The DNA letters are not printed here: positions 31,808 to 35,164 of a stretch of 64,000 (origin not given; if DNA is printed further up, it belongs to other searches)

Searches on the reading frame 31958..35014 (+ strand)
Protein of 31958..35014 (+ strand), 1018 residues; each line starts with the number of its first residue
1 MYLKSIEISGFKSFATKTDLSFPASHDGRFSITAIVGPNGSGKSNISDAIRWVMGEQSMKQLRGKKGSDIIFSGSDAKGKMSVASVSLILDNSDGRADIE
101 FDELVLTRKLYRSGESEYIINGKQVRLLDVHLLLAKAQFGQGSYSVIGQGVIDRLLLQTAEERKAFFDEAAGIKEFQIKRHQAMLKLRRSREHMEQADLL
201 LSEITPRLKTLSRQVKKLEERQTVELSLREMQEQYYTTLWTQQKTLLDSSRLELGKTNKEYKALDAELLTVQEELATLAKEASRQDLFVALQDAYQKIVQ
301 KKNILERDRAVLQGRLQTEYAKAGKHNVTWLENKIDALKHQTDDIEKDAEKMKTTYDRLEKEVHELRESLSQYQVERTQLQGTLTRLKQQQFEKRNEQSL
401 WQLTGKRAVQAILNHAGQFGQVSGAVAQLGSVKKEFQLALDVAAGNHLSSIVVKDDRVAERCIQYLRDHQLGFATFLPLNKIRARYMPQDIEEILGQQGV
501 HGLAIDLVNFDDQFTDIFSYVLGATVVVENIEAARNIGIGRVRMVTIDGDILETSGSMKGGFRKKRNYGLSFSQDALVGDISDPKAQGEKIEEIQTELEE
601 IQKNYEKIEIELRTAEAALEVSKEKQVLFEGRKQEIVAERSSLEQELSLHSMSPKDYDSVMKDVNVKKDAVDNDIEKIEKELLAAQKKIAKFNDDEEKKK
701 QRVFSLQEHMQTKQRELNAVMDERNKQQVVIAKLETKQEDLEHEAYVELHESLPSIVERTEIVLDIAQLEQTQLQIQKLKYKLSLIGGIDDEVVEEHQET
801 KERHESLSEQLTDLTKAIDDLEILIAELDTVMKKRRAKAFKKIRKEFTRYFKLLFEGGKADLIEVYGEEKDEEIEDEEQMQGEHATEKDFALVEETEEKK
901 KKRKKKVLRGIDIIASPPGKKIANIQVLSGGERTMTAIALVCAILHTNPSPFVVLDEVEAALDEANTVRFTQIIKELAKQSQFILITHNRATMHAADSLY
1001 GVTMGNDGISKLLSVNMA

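Call 7: search_protein_families(library=pfam, proteins=[window:31958-35014:+], max_evalue=0.01)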
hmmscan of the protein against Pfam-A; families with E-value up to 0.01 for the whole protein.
window:31958-35014:+ (1018 aa): 5 families
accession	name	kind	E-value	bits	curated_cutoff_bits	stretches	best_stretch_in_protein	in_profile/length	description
PF02463.25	SMC_N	-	2.5e-67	227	40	1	2-1010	1-219/220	RecF/RecN/SMC N terminal domain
PF06470.18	SMC_hinge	-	5e-29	101.5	22.5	1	422-537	4-115/116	SMC proteins Flexible Hinge Domain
PF13304.12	AAA_21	-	8.3e-16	59.3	27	2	32-102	1-61/304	AAA domain, putative AbiEii toxin, Type IV TA system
PF13476.12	AAA_23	-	1.7e-14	55.4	27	1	5-223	1-171/201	AAA domain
PF13555.12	AAA_29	-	0.00017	21.7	27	1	28-54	23-46/61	P-loop containing region of AAA domain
